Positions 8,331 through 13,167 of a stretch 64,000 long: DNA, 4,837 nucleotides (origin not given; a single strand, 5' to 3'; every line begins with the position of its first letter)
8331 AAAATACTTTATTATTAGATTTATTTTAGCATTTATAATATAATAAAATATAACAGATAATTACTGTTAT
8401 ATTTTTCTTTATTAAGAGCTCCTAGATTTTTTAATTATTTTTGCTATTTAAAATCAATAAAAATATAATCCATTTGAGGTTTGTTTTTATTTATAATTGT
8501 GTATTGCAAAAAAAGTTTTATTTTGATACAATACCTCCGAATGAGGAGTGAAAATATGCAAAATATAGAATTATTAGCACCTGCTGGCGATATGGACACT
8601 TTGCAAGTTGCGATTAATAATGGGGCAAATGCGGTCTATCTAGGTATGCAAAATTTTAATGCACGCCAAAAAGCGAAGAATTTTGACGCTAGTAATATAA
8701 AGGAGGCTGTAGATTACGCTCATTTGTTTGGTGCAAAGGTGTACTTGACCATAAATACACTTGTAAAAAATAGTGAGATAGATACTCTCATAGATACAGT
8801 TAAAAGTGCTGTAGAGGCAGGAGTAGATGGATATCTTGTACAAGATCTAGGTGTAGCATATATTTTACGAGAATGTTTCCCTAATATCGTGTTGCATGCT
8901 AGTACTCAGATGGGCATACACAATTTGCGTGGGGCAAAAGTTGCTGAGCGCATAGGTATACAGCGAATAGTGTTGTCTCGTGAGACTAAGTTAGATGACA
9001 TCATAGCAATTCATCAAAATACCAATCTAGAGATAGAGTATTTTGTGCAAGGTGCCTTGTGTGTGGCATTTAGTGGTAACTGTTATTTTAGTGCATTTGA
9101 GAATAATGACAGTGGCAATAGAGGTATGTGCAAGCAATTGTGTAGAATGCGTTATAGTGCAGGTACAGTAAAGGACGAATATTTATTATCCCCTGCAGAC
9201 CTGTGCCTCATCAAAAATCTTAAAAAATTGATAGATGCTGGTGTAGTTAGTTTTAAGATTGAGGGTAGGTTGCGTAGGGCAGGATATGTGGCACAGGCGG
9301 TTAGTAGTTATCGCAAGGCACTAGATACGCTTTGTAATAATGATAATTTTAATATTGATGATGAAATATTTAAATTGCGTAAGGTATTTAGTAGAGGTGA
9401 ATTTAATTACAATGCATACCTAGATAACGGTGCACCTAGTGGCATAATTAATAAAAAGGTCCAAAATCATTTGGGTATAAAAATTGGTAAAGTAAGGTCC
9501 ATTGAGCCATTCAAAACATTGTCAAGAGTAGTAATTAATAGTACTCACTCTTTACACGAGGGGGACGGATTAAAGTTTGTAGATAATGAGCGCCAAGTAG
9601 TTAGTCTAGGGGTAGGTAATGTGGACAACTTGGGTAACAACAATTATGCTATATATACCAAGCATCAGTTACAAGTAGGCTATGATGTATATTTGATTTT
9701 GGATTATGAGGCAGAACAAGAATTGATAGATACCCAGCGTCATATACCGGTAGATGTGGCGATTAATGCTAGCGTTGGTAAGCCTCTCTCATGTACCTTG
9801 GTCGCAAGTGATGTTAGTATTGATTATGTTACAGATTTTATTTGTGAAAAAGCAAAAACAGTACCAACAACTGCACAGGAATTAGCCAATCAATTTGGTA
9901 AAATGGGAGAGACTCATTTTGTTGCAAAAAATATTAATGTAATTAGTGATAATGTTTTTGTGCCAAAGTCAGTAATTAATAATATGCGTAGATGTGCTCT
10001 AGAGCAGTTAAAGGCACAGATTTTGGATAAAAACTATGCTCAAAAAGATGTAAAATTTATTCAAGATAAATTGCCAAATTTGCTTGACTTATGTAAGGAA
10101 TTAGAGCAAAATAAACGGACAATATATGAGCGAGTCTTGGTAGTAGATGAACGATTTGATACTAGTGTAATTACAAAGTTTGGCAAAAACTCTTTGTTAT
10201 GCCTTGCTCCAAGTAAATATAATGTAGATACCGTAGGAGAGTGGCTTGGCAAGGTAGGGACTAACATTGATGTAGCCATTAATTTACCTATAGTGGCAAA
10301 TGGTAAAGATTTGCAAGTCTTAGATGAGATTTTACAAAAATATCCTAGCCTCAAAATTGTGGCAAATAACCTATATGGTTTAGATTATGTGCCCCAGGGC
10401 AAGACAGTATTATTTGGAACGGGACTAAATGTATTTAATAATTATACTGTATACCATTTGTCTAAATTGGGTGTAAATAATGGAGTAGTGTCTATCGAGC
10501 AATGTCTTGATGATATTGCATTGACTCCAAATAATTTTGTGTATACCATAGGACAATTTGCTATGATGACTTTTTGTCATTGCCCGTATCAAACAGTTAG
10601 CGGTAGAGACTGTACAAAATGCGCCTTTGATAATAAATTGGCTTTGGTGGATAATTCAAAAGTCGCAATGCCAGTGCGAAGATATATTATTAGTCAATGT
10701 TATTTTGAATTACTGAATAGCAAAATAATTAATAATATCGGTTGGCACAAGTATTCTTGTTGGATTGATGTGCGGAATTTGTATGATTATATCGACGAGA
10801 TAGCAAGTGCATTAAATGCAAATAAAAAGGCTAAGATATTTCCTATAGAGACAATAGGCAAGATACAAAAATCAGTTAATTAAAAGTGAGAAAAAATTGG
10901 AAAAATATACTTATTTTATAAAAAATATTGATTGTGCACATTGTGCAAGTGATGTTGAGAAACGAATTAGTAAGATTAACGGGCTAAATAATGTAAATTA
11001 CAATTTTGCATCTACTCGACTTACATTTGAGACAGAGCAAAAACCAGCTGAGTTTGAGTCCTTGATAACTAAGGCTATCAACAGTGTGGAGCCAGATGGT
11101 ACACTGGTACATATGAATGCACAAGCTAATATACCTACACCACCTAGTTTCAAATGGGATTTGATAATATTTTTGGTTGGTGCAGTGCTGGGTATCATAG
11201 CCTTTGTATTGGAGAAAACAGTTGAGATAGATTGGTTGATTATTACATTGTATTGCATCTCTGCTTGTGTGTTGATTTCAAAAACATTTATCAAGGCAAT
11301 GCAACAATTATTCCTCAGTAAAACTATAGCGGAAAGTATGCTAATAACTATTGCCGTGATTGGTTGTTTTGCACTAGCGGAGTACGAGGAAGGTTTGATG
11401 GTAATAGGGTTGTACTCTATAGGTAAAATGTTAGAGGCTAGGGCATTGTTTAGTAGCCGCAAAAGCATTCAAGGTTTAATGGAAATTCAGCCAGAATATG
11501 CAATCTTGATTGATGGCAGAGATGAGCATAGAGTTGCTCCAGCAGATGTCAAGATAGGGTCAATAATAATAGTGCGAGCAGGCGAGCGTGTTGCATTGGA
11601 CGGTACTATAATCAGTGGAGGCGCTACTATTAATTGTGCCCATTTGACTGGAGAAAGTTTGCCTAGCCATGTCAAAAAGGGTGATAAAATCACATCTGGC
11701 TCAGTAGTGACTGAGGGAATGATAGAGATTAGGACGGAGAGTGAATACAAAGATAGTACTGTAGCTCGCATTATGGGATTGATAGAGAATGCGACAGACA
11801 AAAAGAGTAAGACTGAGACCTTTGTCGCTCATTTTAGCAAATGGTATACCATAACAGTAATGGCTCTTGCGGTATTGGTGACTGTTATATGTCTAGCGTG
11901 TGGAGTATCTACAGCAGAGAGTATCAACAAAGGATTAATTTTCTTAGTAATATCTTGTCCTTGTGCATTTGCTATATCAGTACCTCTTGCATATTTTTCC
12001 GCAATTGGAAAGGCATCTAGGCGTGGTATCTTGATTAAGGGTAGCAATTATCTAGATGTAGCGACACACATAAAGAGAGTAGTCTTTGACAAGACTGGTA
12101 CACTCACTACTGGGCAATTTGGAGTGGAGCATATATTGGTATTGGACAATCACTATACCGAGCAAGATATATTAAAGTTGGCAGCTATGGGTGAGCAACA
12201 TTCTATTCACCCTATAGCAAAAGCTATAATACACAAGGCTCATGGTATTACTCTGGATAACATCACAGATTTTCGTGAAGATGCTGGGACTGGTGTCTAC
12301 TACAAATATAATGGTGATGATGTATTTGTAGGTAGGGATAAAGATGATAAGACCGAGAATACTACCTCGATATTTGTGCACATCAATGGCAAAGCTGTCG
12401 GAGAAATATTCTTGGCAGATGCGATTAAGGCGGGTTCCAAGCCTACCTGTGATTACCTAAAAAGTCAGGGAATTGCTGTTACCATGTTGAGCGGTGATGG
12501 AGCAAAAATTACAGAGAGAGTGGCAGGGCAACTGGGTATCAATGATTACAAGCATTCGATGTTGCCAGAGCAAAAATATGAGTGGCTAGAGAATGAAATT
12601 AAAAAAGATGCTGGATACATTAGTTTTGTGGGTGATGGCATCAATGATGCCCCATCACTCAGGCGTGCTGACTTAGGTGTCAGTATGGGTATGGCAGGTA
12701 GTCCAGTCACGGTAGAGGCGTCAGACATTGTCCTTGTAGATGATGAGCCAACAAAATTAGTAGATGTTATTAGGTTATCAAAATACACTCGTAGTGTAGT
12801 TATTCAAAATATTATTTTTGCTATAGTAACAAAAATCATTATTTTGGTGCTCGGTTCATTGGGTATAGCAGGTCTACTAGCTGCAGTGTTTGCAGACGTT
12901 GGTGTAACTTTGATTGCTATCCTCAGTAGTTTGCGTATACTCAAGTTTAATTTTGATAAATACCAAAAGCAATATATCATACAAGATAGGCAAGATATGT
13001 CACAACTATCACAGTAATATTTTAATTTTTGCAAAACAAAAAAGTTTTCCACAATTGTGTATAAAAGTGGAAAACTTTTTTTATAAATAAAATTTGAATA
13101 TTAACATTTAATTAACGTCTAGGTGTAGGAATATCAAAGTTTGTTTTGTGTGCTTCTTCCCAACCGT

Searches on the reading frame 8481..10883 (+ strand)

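Call 82: search_protein_families(library=pfam, proteins=[window:8481-10883:+], max_evalue=0.00001)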
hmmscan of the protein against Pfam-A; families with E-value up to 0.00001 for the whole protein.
window:8481-10883:+ (800 aa): 2 families
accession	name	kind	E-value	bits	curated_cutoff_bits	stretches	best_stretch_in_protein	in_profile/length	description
PF01136.24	Peptidase_U32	-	5.1e-68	229.3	22.4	1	101-312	2-227/233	Peptidase family U32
PF12392.13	DUF3656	-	2.8e-21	76.7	22.1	1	408-514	6-108/109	Collagenase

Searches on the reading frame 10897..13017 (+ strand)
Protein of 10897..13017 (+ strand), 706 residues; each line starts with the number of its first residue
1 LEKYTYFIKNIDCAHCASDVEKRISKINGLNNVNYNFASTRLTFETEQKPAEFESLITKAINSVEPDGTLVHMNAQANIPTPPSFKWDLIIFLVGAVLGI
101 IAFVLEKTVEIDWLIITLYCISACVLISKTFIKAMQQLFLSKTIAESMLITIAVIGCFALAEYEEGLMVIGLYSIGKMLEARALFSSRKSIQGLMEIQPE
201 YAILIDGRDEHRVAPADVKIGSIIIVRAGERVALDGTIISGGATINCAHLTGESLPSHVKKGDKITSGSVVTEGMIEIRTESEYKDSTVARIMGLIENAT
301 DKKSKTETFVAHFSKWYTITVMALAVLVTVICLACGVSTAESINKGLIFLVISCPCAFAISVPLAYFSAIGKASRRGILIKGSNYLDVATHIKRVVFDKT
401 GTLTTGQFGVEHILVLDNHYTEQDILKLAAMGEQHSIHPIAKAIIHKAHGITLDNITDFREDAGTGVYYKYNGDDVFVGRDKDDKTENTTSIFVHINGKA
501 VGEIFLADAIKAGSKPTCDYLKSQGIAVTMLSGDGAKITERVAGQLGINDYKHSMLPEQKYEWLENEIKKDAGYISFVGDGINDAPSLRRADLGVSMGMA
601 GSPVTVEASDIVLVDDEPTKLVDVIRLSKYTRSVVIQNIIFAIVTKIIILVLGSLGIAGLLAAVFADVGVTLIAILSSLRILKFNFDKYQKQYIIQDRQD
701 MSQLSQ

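Call 82: search_protein_families(library=pfam, proteins=[window:10897-13017:+], max_evalue=0.00001)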
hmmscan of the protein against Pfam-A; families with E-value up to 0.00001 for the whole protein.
window:10897-13017:+ (706 aa): 3 families
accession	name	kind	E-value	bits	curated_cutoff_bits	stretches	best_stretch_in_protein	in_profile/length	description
PF00122.25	E1-E2_ATPase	-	2.9e-44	151.2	28.1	1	197-376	2-181/181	E1-E2 ATPase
PF00702.32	Hydrolase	-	3.9e-23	83.3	26.4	1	392-592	1-191/191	haloacid dehalogenase-like hydrolase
PF00403.32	HMA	-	1.3e-10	42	24.8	1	5-57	1-53/62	Heavy-metal-associated domain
